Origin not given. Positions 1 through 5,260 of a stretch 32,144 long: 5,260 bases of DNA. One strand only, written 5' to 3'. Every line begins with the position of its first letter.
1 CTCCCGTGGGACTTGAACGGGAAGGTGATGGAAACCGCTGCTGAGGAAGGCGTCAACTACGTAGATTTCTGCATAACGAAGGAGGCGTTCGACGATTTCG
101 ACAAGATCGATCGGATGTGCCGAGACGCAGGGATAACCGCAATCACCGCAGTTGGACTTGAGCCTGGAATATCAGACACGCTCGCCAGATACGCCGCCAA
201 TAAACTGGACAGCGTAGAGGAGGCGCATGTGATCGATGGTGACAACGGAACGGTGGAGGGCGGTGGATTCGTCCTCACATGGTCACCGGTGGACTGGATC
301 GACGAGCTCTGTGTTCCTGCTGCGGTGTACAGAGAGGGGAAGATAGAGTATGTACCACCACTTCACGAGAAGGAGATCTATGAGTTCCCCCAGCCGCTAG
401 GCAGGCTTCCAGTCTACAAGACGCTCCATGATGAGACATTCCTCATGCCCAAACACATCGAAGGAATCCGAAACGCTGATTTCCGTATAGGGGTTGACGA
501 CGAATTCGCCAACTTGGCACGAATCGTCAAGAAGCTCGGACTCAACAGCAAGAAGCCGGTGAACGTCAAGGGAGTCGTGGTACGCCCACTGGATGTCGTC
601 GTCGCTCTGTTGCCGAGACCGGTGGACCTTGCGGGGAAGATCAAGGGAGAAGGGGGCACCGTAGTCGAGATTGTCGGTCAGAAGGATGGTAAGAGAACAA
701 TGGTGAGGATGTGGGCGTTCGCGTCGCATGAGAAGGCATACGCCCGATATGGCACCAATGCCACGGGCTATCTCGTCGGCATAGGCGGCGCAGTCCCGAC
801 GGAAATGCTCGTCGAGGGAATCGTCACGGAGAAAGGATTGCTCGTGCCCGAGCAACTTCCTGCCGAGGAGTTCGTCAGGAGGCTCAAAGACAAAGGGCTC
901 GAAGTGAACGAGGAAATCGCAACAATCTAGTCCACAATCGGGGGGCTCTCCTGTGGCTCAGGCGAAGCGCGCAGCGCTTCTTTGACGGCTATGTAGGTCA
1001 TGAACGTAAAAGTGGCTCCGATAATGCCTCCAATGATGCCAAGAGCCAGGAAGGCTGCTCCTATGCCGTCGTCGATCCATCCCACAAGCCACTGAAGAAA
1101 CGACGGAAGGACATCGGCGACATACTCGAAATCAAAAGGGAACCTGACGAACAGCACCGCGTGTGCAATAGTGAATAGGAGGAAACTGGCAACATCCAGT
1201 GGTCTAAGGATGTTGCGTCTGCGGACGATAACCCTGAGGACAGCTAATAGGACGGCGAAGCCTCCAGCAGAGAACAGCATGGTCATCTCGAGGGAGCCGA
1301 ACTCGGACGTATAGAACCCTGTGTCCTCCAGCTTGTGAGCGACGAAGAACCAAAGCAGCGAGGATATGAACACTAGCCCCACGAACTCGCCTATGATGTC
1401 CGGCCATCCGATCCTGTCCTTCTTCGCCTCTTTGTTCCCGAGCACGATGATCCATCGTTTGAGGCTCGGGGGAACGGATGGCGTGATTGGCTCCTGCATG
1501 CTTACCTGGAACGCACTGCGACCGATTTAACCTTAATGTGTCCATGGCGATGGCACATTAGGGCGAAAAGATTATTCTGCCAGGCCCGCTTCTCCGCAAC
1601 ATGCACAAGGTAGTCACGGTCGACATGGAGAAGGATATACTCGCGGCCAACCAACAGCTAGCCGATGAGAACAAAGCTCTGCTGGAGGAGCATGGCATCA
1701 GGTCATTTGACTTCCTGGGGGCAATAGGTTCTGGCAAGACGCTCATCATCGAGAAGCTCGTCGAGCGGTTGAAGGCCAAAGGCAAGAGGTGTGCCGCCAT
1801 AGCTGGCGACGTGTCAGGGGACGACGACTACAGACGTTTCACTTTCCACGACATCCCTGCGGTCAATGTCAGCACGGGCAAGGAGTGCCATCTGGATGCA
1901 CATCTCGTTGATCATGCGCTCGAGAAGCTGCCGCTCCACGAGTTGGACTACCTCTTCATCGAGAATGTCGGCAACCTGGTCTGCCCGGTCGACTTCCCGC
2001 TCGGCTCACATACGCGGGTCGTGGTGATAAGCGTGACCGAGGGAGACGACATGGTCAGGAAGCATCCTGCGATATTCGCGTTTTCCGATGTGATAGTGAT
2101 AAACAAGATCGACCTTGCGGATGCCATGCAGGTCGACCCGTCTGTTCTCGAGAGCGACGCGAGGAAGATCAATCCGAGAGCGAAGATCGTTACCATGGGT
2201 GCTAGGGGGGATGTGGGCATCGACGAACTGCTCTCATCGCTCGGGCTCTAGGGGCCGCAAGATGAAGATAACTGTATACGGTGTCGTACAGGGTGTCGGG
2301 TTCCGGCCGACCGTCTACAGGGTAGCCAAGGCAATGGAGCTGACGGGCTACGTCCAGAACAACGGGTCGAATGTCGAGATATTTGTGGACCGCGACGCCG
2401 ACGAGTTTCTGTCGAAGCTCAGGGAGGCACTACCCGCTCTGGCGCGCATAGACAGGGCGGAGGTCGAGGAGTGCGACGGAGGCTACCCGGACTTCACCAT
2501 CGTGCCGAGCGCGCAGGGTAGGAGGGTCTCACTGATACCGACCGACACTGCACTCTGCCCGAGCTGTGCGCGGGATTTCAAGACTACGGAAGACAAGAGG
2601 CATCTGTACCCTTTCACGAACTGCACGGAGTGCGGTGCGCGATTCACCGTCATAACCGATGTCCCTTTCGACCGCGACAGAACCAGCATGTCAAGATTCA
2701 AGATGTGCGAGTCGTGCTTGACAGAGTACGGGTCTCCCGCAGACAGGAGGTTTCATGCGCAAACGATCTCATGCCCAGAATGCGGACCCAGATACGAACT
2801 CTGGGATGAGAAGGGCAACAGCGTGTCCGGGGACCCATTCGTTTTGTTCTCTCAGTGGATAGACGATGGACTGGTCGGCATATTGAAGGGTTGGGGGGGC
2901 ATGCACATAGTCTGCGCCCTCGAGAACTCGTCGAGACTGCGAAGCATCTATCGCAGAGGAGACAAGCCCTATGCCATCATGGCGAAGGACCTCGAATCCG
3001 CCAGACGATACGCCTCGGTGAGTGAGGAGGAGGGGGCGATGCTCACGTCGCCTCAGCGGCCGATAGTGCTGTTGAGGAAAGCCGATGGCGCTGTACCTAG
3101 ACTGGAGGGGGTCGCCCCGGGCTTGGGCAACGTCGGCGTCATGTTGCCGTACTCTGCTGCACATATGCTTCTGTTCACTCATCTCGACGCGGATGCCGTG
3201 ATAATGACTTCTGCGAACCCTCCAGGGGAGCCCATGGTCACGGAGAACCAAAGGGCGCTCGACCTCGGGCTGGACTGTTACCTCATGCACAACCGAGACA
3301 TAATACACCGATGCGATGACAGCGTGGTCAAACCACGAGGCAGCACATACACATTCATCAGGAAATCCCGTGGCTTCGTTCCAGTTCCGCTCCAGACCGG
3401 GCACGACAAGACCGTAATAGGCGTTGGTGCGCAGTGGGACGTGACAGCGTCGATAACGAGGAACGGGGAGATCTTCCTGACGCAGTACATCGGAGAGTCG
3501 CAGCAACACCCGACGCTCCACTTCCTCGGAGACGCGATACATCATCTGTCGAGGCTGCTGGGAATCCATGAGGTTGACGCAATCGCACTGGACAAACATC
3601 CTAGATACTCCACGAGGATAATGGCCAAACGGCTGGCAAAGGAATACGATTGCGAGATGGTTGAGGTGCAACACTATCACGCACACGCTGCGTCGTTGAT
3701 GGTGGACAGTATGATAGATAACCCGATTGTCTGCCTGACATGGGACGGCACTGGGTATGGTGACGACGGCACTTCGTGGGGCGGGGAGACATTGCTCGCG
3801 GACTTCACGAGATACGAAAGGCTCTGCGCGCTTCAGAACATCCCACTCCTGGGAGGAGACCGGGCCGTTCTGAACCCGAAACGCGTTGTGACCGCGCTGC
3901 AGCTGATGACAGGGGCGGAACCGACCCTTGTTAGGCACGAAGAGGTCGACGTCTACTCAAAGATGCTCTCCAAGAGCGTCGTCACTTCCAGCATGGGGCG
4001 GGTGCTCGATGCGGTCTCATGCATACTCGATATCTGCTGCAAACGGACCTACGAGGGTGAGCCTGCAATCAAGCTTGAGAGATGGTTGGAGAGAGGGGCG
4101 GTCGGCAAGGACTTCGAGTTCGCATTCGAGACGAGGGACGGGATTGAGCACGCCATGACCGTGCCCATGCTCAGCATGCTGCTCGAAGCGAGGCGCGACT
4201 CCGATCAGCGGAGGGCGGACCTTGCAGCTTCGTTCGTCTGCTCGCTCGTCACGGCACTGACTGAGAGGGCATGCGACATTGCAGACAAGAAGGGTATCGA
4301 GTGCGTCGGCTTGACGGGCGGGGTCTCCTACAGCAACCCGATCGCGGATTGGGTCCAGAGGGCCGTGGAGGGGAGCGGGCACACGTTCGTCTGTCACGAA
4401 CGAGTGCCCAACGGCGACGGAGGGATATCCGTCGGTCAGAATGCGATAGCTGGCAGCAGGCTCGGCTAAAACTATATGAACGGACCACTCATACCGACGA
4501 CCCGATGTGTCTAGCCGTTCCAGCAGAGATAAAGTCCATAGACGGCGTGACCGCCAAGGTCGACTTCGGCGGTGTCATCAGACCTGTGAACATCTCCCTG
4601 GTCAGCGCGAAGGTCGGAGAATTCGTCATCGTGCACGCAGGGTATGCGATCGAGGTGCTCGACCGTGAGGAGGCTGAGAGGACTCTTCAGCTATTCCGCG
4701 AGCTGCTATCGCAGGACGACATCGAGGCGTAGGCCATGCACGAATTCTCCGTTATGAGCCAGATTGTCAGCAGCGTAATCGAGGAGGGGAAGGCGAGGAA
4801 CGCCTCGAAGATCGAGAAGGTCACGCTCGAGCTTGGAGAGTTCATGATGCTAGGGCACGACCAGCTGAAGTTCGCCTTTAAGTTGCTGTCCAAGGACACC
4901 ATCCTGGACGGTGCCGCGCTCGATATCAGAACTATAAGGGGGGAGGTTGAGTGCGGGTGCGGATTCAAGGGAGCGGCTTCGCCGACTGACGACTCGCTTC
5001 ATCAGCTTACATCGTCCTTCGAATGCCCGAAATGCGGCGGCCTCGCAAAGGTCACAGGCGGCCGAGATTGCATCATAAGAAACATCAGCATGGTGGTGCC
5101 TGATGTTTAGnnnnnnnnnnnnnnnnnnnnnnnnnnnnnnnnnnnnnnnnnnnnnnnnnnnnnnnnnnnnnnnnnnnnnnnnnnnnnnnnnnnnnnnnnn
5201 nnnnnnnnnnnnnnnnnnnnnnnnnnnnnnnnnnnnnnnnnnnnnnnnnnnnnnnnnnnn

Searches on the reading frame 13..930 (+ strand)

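Call 11: search_protein_families(library=pfam, proteins=[window:13-930:+], max_evalue=0.0001)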
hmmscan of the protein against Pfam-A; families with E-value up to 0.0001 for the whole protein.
window:13-930:+ (305 aa): 1 family
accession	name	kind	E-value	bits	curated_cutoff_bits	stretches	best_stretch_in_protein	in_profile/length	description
PF16653.10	Sacchrp_dh_C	-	3.4e-21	77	31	1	48-295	1-264/265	Saccharopine dehydrogenase C-terminal domain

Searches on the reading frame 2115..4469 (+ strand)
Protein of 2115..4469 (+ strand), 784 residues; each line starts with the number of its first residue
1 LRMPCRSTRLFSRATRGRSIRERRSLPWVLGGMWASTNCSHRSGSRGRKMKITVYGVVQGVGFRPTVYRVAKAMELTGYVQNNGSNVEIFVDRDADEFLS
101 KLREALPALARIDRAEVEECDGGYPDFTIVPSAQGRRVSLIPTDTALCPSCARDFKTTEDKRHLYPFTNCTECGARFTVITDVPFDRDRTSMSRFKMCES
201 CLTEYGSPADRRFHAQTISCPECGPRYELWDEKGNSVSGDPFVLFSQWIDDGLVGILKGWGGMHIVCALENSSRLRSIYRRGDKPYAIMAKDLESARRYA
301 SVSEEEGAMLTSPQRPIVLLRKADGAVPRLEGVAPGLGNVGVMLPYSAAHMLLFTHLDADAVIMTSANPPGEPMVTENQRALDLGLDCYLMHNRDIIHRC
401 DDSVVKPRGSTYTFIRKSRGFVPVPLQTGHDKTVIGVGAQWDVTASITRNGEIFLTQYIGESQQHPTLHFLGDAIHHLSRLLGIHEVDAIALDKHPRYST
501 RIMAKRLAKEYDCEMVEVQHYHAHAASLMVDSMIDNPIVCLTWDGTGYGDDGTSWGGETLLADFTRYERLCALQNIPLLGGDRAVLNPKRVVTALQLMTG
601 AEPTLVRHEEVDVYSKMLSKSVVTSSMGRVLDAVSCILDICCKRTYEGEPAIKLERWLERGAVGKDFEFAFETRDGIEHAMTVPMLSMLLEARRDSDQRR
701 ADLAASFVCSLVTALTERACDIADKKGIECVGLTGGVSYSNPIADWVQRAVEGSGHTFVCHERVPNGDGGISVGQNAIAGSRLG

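Call 11: search_protein_families(library=pfam, proteins=[window:2115-4469:+], max_evalue=0.0001)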
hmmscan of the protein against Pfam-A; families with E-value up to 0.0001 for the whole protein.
window:2115-4469:+ (784 aa): 6 families
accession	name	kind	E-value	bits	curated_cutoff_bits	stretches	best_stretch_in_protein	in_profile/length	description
PF22521.2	HypF_C_2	-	7.7e-59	199.8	27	1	541-775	2-241/241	Carbamoyltransferase, Kae1-like Domain, second subdomain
PF01300.24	Sua5_yciO_yrdC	-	1.1e-28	100.4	25.1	1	249-417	3-177/178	Telomere recombination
PF07503.17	zf-HYPF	-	2.2e-28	98.2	23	2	197-229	1-33/34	HypF finger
PF17788.7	HypF_C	-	2.3e-20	73.6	23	1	431-531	3-99/99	HypF Kae1-like domain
PF00708.24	Acylphosphatase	-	7.5e-17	61.8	22.5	1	51-122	2-76/85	Acylphosphatase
PF00814.31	TsaD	-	1.1e-07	32.3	24.8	0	503-545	72-113/264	tRNA N6-adenosine threonylcarbamoyltransferase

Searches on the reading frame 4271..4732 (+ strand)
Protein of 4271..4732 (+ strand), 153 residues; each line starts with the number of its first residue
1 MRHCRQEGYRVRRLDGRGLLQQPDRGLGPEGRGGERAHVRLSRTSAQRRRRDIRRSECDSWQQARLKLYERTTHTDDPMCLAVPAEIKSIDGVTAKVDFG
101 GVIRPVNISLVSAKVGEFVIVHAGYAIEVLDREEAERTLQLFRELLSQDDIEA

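Call 11: search_protein_families(library=pfam, proteins=[window:4271-4732:+], max_evalue=0.0001)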
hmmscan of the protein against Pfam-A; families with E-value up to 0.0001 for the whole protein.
window:4271-4732:+ (153 aa): 1 family
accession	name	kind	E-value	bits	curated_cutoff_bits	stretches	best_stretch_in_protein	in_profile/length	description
PF01455.23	HupF_HypC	-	1.5e-25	89.6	28.5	1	79-142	1-65/65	HupF/HypC family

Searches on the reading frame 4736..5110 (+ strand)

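Call 11: search_protein_families(library=pfam, proteins=[window:4736-5110:+], max_evalue=0.0001)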
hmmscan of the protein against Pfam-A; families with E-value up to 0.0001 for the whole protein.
window:4736-5110:+ (124 aa): 1 family
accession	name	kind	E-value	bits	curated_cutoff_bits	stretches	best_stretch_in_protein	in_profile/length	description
PF01155.25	HypA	-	6.4e-24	84.6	28.9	1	1-118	1-111/112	Hydrogenase/urease nickel incorporation, metallochaperone, hypA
